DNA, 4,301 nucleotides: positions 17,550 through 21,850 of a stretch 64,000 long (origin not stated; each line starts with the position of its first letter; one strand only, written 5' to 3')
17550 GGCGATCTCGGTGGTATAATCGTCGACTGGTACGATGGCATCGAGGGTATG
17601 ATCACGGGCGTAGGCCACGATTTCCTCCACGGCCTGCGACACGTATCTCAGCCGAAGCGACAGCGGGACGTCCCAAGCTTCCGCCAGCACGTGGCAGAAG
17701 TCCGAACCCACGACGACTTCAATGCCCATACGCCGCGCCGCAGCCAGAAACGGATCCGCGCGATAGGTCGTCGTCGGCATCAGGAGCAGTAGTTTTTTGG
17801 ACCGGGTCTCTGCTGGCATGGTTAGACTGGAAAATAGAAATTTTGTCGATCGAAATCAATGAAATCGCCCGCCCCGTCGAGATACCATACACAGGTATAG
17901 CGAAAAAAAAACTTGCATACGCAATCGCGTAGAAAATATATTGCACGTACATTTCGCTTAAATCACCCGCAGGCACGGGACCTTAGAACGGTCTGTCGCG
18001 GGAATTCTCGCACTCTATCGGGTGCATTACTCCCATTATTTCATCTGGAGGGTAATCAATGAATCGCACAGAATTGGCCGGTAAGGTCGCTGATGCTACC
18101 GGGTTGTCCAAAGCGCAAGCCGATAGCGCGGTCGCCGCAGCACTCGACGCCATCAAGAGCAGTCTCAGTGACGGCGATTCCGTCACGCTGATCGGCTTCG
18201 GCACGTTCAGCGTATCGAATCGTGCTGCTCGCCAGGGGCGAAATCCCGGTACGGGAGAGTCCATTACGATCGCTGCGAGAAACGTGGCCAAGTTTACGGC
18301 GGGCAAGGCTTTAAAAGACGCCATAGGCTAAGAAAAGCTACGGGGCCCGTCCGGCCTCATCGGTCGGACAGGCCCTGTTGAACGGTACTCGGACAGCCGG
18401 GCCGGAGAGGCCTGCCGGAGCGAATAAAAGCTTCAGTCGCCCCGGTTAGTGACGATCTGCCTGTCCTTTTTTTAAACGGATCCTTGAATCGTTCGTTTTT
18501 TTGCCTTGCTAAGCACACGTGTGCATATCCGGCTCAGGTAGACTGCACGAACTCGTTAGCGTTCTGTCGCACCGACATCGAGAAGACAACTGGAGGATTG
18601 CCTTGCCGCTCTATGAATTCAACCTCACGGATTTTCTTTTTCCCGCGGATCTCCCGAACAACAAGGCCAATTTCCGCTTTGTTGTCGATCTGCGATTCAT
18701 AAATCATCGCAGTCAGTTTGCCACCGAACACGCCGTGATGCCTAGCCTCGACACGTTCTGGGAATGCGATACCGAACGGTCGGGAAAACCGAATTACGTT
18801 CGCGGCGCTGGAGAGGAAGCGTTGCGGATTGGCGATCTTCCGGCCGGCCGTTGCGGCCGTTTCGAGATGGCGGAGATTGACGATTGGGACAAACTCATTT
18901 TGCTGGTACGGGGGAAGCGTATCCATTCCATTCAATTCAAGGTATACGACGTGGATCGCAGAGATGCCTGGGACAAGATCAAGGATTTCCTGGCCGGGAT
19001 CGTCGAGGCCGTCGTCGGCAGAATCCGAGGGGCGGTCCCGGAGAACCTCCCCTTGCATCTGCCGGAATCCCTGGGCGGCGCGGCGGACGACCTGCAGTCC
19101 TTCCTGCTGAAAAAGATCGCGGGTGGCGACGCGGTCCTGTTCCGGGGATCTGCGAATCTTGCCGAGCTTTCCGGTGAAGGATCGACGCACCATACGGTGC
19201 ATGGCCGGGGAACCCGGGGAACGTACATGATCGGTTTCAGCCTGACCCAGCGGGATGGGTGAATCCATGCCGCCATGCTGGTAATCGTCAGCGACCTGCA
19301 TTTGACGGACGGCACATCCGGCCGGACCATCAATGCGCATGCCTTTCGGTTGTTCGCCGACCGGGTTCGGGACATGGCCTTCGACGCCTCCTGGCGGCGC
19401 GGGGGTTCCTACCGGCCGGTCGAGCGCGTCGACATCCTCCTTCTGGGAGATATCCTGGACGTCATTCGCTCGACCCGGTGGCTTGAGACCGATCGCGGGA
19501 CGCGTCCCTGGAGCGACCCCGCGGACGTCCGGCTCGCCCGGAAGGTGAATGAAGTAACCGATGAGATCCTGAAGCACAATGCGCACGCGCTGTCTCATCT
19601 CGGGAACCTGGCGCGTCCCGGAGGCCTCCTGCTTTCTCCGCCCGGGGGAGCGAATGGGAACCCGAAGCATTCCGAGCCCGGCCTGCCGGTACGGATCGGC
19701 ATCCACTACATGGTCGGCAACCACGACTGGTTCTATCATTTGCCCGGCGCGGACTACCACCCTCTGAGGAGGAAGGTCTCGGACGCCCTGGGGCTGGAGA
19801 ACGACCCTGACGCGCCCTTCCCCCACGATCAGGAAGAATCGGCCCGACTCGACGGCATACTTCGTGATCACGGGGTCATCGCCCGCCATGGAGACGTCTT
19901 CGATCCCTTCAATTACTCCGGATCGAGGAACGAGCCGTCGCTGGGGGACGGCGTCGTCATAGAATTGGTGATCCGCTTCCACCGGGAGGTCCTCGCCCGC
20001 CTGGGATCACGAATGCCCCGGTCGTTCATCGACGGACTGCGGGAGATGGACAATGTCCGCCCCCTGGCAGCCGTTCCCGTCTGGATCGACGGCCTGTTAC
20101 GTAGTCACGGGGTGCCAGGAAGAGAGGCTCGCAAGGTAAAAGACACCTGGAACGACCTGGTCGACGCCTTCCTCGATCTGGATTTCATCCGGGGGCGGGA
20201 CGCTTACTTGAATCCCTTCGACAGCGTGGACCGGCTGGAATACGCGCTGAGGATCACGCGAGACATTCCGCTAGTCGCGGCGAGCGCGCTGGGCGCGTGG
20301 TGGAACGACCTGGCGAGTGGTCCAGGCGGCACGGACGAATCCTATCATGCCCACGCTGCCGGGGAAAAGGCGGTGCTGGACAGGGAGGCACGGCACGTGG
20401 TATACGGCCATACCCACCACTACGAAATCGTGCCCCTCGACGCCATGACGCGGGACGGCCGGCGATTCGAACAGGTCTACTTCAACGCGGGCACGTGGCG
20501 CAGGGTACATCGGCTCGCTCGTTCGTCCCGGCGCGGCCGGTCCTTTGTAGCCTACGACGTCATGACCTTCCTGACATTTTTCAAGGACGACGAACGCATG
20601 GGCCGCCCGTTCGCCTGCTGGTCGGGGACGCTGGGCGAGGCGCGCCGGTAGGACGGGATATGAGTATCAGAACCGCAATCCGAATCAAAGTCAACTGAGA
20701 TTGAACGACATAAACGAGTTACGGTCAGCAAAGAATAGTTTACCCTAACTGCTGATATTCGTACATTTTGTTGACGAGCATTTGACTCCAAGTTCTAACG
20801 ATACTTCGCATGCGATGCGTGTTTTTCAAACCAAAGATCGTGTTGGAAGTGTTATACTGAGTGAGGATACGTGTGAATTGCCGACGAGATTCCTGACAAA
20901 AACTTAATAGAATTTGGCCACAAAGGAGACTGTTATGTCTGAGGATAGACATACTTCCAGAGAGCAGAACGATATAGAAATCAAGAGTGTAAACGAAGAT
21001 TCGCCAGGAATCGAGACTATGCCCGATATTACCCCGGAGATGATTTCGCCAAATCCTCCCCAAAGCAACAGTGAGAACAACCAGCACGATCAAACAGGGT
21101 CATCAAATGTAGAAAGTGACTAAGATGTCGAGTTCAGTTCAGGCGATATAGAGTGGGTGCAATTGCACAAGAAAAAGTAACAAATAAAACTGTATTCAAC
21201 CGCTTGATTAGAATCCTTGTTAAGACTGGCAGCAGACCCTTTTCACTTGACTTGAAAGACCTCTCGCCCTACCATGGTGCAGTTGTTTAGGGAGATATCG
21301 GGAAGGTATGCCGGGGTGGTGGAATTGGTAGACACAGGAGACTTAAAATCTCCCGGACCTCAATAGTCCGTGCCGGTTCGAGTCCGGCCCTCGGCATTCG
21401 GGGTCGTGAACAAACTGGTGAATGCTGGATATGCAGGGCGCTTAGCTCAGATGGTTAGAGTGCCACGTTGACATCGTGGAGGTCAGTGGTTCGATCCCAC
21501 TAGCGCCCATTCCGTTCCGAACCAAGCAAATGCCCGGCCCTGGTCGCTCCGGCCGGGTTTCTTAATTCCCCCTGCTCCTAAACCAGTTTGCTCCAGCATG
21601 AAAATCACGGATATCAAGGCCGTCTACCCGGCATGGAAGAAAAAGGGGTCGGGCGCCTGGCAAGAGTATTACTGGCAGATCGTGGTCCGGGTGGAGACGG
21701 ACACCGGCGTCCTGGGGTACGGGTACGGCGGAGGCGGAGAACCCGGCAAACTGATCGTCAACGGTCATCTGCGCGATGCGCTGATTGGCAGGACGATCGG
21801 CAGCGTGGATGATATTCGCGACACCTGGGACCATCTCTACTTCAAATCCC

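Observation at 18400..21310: Two-gene operon (unknown 220-aa protein plus a 458-aa calcineurin-like metallophosphoesterase) followed by an AT-rich segment with a small acidic ORF, abutting tRNA-Leu/tRNA-Val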

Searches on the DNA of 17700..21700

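Call 35: search_rna_families(source=window, start=17700, end=21700, threshold=evalue, max_evalue=1)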
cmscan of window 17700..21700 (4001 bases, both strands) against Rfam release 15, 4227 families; matches with E-value up to 1: 2.
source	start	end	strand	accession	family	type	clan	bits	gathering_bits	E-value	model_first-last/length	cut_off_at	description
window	21436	21509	+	RF00005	tRNA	Gene; tRNA;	CL00001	66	29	2.5e-13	1-71/71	no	tRNA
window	21310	21396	+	RF00005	tRNA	Gene; tRNA;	CL00001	55.6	29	1.8e-10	1-71/71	no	tRNA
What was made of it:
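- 20652..20934 (+): AT-rich leader of the small gene and left part of the low-GC islet. Rfam finds no family (call 35).
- Tried and rejected: Rfam on 17700-21700: it found only the two tRNAs (call 35).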

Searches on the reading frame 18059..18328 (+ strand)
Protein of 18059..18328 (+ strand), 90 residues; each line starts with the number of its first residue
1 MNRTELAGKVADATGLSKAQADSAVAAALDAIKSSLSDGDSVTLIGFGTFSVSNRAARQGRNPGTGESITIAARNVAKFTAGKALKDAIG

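Call 6: search_protein_families(library=pfam, proteins=[window:18059-18328:+], max_evalue=0.01)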
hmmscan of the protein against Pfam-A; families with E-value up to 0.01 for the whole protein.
window:18059-18328:+ (90 aa): 5 families
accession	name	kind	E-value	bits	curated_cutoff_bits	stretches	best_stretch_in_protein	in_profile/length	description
PF00216.26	Bac_DNA_binding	-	3.8e-32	110.8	22.4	1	1-89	1-89/90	Bacterial DNA-binding protein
PF18291.6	HU-HIG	-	3.9e-10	40.3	26.2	1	2-89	33-118/125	HU domain fused to wHTH, Ig, or Glycine-rich motif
PF18175.6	HU-CCDC81_bac_2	-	6.7e-05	23.1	35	1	6-54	3-51/70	CCDC81-like prokaryotic HU domain 2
PF14908.11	HU-CCDC81_euk_1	-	0.0017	18.9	26.1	1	16-58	19-61/89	CCDC81 eukaryotic HU domain 1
PF18289.6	HU-CCDC81_euk_2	-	0.0017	18.8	26.1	1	9-57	9-59/75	CCDC81 eukaryotic HU domain 2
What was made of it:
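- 18059..18331 (+): HU-type DNA-binding protein gene. It is the upstream neighbour and serves as context, not as part of the unit. Pfam Bac_DNA_binding, E 3.8e-32 (call 6).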

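Call 90: search_protein_families(library=padloc, proteins=[window:18059-18328:+], max_evalue=0.001)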
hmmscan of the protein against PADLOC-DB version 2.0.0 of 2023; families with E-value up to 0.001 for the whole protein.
window:18059-18328:+ (90 aa): 0 families
